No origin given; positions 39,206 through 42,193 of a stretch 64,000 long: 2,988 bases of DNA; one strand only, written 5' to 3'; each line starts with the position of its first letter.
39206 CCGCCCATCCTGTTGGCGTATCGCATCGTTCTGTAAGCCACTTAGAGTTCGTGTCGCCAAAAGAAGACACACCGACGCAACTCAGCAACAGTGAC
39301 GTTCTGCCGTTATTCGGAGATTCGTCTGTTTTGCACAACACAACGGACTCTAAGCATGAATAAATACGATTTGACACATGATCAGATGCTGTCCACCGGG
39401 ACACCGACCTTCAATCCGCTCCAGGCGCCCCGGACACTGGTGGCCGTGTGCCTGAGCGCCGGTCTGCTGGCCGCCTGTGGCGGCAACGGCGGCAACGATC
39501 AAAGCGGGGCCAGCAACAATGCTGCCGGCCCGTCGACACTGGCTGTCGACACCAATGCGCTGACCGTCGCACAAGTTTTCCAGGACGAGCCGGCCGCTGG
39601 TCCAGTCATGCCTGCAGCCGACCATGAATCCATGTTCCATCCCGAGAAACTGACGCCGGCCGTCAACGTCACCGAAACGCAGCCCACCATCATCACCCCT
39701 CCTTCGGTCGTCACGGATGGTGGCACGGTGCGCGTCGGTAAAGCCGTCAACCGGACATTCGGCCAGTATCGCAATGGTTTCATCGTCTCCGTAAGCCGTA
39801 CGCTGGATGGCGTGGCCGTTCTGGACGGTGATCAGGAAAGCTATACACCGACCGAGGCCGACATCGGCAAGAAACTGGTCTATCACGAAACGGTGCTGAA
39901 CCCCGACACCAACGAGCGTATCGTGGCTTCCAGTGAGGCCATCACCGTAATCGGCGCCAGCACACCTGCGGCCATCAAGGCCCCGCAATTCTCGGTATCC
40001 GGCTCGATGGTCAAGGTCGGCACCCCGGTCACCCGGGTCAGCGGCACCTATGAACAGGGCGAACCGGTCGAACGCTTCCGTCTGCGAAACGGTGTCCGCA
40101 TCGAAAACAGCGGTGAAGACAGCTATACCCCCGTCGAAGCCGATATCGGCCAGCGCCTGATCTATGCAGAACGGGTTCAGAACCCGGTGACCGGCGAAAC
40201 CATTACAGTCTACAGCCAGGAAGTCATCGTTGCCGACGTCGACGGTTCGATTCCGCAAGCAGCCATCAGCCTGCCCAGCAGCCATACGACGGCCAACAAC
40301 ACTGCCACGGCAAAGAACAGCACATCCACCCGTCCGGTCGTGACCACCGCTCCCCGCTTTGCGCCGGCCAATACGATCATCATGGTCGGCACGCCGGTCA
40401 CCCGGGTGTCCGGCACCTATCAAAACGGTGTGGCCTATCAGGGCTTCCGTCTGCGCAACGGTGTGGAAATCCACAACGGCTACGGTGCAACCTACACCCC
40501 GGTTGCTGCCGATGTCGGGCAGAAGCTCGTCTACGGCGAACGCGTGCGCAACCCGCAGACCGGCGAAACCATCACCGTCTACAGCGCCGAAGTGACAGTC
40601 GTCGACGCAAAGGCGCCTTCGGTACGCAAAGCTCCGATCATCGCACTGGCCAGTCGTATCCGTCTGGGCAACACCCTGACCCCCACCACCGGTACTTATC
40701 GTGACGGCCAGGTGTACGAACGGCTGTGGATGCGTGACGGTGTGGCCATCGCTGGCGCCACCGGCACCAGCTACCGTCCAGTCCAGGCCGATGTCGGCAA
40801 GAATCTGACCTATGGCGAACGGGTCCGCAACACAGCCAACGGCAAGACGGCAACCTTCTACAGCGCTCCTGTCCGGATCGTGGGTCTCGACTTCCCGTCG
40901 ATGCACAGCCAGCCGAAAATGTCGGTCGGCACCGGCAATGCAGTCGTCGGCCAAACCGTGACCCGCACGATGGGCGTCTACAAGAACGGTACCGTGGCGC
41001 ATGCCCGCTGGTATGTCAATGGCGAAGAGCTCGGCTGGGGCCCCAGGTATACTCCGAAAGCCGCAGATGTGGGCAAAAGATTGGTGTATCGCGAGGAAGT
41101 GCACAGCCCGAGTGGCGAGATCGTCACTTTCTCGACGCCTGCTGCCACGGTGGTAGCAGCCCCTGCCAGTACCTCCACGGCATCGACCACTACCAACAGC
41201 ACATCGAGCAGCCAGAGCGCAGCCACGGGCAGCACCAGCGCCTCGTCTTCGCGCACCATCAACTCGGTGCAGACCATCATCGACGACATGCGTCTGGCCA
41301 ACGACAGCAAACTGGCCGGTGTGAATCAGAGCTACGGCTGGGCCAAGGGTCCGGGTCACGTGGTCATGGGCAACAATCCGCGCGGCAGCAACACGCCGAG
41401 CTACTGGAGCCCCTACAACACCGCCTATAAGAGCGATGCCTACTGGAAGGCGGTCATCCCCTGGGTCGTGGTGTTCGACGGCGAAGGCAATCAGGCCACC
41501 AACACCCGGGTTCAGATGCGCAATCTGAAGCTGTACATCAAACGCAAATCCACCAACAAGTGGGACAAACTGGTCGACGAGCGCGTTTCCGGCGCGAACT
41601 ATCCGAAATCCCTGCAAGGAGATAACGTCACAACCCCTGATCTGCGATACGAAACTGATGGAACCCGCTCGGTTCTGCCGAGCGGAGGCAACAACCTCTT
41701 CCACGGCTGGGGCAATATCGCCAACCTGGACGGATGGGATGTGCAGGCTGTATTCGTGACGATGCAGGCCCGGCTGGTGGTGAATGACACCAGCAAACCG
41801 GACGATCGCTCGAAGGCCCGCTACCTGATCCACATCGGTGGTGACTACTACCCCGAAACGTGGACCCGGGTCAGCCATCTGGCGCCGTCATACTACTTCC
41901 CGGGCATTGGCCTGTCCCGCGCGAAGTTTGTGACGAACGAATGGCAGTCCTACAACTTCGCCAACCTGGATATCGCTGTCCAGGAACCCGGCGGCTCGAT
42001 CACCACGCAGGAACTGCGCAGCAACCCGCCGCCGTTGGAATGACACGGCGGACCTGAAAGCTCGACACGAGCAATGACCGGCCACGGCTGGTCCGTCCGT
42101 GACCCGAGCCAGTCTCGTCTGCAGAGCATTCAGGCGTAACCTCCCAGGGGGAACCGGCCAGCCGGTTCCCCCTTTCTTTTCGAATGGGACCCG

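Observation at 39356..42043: Large lipoprotein with five tandem ~95-aa repeats embedded in the exopolysaccharide locus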

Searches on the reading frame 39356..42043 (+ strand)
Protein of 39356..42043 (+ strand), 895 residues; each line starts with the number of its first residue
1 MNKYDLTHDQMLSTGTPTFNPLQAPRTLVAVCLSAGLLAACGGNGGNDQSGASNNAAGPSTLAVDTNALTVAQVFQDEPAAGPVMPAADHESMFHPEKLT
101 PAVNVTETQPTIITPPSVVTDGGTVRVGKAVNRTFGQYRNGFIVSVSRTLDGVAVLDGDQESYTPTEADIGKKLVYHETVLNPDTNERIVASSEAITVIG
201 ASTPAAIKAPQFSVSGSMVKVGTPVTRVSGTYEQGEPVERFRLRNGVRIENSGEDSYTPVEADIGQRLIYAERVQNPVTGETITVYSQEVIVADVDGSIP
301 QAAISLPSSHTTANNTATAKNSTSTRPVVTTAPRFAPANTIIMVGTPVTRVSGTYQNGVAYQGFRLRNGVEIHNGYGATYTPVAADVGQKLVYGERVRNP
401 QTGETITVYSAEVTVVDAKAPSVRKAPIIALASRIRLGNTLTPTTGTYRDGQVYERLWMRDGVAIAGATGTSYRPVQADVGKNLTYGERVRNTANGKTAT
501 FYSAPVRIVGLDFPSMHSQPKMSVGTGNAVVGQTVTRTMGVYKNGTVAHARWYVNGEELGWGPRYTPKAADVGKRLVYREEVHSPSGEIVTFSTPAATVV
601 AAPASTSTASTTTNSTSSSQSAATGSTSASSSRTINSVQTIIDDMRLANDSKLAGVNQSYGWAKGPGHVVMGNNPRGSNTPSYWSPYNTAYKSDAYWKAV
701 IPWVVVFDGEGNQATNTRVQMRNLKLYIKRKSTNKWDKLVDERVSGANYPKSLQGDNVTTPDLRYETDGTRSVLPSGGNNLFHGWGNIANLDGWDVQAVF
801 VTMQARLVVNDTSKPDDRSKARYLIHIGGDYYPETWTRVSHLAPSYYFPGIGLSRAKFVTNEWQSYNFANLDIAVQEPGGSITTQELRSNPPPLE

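Call 3: search_protein_families(library=pfam, proteins=[window:39356-42043:+], max_evalue=1)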
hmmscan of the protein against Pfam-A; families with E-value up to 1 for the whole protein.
window:39356-42043:+ (895 aa): 2 families
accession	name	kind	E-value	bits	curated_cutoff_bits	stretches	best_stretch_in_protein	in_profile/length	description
PF24037.1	DUF7346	-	0.12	12.9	28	0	395-426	22-53/139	Family of unknown function (DUF7346)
PF00216.26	Bac_DNA_binding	-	0.14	12.8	22.4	0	397-413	60-76/90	Bacterial DNA-binding protein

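Call 9: search_protein_families(library=ncbifam, proteins=[window:39356-42043:+], max_evalue=0.01)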
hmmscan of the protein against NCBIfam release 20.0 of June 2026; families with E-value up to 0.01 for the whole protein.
window:39356-42043:+ (895 aa): 0 families

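Call 10: find_homologous_proteins(query=window:39356-42040:+)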
Query window:39356-42040:+ (895 aa): 158 proteins with E <= 0.001 among 8000 candidates; the best 120 are listed.
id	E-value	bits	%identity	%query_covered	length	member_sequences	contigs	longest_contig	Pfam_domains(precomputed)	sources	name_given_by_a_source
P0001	0.0e+0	2008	100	100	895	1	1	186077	-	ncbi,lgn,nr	ncbi:MAG: hypothetical protein Q4A16_09220 [Lautropia sp.]|nr:hypothetical protein [Lautropia sp.]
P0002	0.0e+0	1363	68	100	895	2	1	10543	-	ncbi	-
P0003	0.0e+0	1294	65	100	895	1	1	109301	-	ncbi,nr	ncbi:MAG: hypothetical protein Q4D91_08075 [Lautropia sp.]|nr:hypothetical protein [Lautropia sp.]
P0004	0.0e+0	1267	63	100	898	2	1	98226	-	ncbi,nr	ncbi:MAG: hypothetical protein Q4B17_03605 [Lautropia sp.]|nr:hypothetical protein [Lautropia sp.]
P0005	0.0e+0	1258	64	100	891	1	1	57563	-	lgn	-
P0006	0.0e+0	1093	44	90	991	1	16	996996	-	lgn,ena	-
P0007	0.0e+0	1092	45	89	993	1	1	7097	-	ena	-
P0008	0.0e+0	1092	45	89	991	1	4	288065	-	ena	-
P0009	0.0e+0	1092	45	89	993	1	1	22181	-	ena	-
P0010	0.0e+0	1091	45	89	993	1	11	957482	-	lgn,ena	-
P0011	0.0e+0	1091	45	89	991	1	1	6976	-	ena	-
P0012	0.0e+0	1091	45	89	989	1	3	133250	-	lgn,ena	-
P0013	0.0e+0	1091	45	89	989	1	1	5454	-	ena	-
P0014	0.0e+0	1091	44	90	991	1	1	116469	-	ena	-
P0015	0.0e+0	1091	45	89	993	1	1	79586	-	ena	-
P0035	0.0e+0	1088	45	89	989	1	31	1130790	-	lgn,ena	-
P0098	2.4e-56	210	40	34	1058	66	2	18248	-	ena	-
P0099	5.9e-48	182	25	51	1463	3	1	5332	PF23197.2,PF16709.12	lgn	-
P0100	3.3e-44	170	27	42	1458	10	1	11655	PF23197.2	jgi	jgi:hypothetical protein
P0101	2.1e-28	117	28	44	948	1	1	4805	PF13895.13,PF13306.13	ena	-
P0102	1.1e-24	105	30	52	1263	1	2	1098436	PF16709.12,PF01433.27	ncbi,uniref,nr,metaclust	ncbi:M1 family aminopeptidase [Nocardioides lianchengensis]|uniref:Peptidase family M1 n=1 Tax=Nocar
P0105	1.7e-20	91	25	48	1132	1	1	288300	PF21470.2,PF13895.13,PF16709.12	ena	-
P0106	7.9e-19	86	31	24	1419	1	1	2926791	PF16709.12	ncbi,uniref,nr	ncbi:hypothetical protein EYE40_10780 [Glaciihabitans arcticus]|uniref:Peptidase M11 gametolysin dom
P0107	1.5e-18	85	28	41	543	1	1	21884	PF23197.2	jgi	jgi:hypothetical protein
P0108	1.7e-17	81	32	42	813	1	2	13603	PF23197.2,PF16709.12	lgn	-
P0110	1.3e-16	78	32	27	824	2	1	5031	PF23197.2,PF16709.12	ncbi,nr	ncbi:hypothetical protein JYT79_03115, partial [Cardiobacterium sp. AH-315-I02]|nr:hypothetical prot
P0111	4.6e-16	77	34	17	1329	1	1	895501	PF13229.13,PF13895.13,PF16709.12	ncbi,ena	ncbi:beta strand repeat-containing protein [Microbacterium sp. NPDC016588]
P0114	1.2e-15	75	24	55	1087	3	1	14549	PF16709.12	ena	-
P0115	2.7e-15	74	35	24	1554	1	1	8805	PF18981.7,PF16709.12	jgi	jgi:hypothetical protein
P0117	3.8e-14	70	28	33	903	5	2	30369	PF05257.23,PF23197.2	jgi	jgi:surface antigen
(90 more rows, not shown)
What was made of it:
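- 39356..42043 (+): Complete CDS of the lipoprotein (895 aa plus stop). It is 100% identical over its full length to NCBI Lautropia sp. Q4A16_09220 (call 10).
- Closest known: AIR9 A9 domain. Same: The whole protein matches such repeat proteins at E 1e-16 to 6e-48 (call 10).
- Checked: That product is 100% identical over its full length to NCBI MAG Lautropia sp. protein Q4A16_09220 (call 10).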

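Call 11: search_solved_structures(query=window:39356-42040:+, max_evalue=1)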
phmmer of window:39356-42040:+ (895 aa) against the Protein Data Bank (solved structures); distinct sequences matched with E-value up to 1: 2.
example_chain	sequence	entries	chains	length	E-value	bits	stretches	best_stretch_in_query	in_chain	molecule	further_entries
7q58_A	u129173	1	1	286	0.023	16.3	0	20-49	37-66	SAKe6BR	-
1bev_1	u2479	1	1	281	0.75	11.3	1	595-643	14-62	BOVINE ENTEROVIRUS COAT PROTEINS VP1 TO VP4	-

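Call 17: search_protein_families(library=pfam, proteins=[P0098, P0099, P0100, P0107, P0110, P0101], max_evalue=0.01)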
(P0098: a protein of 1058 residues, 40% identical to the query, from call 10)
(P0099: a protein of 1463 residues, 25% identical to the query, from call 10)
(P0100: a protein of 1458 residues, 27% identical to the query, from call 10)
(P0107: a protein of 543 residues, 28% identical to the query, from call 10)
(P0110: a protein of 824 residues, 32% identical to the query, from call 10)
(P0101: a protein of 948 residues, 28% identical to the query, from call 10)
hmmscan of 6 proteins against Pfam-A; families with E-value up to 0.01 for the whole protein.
P0098 (1058 aa): 1 family
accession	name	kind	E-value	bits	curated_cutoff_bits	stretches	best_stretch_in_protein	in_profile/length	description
PF23414.1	Beta-prop_EML_2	-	0.0024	17.7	90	0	820-906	22-107/266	Echinoderm microtubule-associated protein second beta-propeller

P0099 (1463 aa): 3 families
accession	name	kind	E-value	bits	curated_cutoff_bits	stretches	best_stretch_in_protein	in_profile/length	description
PF16709.11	SCAB-Ig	-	8.9e-10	39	27.6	0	397-432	26-67/98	Ig domain of plant-specific actin-binding protein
PF23197.1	IG_AIR9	-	7.1e-08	32.6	27.5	0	274-335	2-68/87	AIR9 A9 domain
PF13895.12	Ig_2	-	6.2e-05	23.6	27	0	209-255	27-62/79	Immunoglobulin domain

P0100 (1458 aa): 3 families
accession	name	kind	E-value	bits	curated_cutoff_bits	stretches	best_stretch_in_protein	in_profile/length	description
PF23197.1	IG_AIR9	-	9.8e-09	35.4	27.5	0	267-328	2-68/87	AIR9 A9 domain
PF13895.12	Ig_2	-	0.00041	21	27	0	1013-1046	24-57/79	Immunoglobulin domain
PF16709.11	SCAB-Ig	-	0.00073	20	27.6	0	391-427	27-69/98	Ig domain of plant-specific actin-binding protein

P0107 (543 aa): 1 family
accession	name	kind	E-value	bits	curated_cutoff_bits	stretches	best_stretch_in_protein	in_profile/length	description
PF23197.1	IG_AIR9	-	1.2e-07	31.9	27.5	0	464-521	7-69/87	AIR9 A9 domain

P0110 (824 aa): 2 families
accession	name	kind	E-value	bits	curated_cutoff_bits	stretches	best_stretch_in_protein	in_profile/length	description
PF23197.1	IG_AIR9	-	4.7e-30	103.7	27.5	2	334-406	3-77/87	AIR9 A9 domain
PF16709.11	SCAB-Ig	-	1.1e-06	29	27.6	0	725-799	5-86/98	Ig domain of plant-specific actin-binding protein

P0101 (948 aa): 3 families
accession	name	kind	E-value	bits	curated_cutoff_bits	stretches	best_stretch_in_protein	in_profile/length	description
PF13306.12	LRR_5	-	5.2e-26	91.5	27.7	1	83-208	1-123/127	BspA type Leucine rich repeat region (6 copies)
PF13895.12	Ig_2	-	5.7e-08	33.3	27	0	620-652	23-53/79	Immunoglobulin domain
PF16709.11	SCAB-Ig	-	0.00012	22.5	27.6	0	627-663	29-71/98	Ig domain of plant-specific actin-binding protein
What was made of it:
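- The distant repeat homologues are large surface proteins (calls 10, 17).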

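Call 34: find_encoding_contigs(protein=P0035, flank=10000, max_places=2)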
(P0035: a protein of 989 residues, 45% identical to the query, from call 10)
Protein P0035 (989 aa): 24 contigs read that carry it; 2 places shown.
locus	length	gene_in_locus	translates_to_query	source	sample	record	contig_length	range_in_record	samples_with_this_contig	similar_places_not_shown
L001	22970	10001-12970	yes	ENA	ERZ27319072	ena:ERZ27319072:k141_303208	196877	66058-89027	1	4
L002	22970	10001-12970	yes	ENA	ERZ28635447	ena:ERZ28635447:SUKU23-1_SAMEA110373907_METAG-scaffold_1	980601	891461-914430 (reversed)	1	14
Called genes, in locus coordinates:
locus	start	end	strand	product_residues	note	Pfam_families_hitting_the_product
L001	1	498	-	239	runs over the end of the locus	PF00702:Hydrolase, PF13419:HAD_2, PF13242:Hydrolase_like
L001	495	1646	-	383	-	PF09314:DUF1972, PF13439:Glyco_transf_4 (weak), PF13579:Glyco_trans_4_4 (weak), PF00534:Glycos_transf_1 (weak), PF13524:Glyco_trans_1_2 (weak)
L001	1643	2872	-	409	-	PF13439:Glyco_transf_4, PF13579:Glyco_trans_4_4 (weak), PF00534:Glycos_transf_1, PF13692:Glyco_trans_1_4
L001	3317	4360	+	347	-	PF02485:Branch (faint)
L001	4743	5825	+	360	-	PF00535:Glycos_transf_2, PF10111:Glyco_tranf_2_2 (faint), PF13641:Glyco_tranf_2_3 (weak)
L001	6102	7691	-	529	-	-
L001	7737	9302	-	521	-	PF22848:ASD1_dom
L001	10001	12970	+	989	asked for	-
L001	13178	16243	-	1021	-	-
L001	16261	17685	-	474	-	PF02706:Wzz, PF13807:GNVR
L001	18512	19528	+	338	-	PF01656:CbiA (faint), PF06564:CBP_BcsQ (weak), PF13614:AAA_31 (weak)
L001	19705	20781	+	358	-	PF01594:AI-2E_transport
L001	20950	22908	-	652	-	PF00005:ABC_tran, PF00006:ATP-synt_ab (faint), PF02463:SMC_N (faint), PF03193:RsgA_GTPase (faint), PF13191:AAA_16 (faint), PF12848:ABC_tran_Xtn, PF00005:ABC_tran, PF16326:ABC_tran_CTD, +2 more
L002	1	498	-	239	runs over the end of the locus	PF00702:Hydrolase, PF13419:HAD_2, PF13242:Hydrolase_like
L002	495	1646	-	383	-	PF09314:DUF1972, PF13439:Glyco_transf_4 (weak), PF13579:Glyco_trans_4_4 (weak), PF00534:Glycos_transf_1 (weak), PF13524:Glyco_trans_1_2 (weak)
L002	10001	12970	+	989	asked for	-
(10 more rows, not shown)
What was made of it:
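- On Accessory gene of a Wzx/Wzy-type EPS cluster with EpsF/EpsG (PCP + BY-kinase): Same slot in L. mirabilis (call 34).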

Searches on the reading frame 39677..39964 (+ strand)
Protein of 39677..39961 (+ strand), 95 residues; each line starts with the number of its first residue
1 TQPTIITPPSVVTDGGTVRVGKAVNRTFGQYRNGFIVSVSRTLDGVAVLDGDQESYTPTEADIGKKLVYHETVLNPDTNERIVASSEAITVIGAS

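Call 19: search_protein_families(library=pfam, proteins=[window:39677-39961:+], max_evalue=10)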
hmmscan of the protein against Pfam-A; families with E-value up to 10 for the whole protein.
seq(95 aa): 1 family
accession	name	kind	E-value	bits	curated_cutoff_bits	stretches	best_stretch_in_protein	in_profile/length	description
PF21171.3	PDE12-like_N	-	0.17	12.4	27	1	50-88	58-93/100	2',5'-phosphodiesterase 12-like, N-terminal domain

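Call 44: search_solved_structures(query=A3, max_evalue=10, show_alignments=2)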
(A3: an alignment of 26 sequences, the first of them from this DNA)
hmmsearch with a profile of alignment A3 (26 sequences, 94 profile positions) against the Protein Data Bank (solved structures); distinct sequences matched with E-value up to 10: 7.
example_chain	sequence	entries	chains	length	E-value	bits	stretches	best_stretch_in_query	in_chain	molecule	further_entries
5lxk_A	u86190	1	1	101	0.049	16.9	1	30-74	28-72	Decoration protein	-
8zvi_a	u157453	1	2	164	0.13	15.6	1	31-72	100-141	Decoration protein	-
9ncf_S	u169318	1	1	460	0.19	15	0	13-91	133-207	Immunoglobulin-like domain protein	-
9uxs_A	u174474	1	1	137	0.34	14.2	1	13-51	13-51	single-domain antibody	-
9c2d_S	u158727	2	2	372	0.44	13.9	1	34-87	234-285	Tail protein | Putative tail protein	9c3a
6lod_B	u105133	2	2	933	0.5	13.7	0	20-51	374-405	Fe-S-cluster-containing hydrogenase components 1-like protein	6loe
5tsp_A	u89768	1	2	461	0.76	13.1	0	47-86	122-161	Sialidase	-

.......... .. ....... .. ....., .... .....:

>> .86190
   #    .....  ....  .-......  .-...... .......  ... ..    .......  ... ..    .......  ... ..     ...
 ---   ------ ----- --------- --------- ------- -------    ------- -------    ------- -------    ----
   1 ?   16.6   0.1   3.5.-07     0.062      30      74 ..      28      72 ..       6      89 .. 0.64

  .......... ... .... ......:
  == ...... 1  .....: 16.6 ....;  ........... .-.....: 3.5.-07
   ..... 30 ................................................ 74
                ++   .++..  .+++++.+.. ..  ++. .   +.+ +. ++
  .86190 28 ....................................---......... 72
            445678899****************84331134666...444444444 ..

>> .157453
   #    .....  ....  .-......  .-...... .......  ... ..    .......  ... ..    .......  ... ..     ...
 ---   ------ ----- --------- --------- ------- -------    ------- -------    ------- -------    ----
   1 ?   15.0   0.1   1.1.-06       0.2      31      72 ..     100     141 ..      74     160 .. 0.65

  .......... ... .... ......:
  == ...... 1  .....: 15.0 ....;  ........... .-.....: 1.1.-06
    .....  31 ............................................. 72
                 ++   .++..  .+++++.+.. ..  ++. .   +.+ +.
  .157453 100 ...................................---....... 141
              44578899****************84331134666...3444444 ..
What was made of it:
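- On Pfam IG_AIR9 (PF23197) / SCAB-Ig (PF16709) Ig-like repeats: The only indirect support is that the best PDB profile hits are phage Ig-like decoration proteins, at a sub-threshold E of 0.05 (call 44).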

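Call 45: search_protein_families(library=pfam, alignment_id=A3, max_evalue=1)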
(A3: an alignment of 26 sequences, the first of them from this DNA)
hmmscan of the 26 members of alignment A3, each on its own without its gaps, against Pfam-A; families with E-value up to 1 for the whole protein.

A. member 1, seq(94 aa): 1 family
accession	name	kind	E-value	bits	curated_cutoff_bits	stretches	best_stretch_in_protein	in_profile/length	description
PF21171.3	PDE12-like_N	-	0.16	12.4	27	1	48-86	58-93/100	2',5'-phosphodiesterase 12-like, N-terminal domain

B. families by the number of members that match (of 26 scanned): 3 families
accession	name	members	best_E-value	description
PF12617.14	LdpA_C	1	0.024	Light dependent period A C-terminal domain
PF23197.1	IG_AIR9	1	0.051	AIR9 A9 domain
PF21171.3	PDE12-like_N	1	0.16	2',5'-phosphodiesterase 12-like, N-terminal domain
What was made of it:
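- On Pfam IG_AIR9 (PF23197) / SCAB-Ig (PF16709) Ig-like repeats: Of 26 repeats from orthologues, one reaches IG_AIR9 at E 0.05 (call 45).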
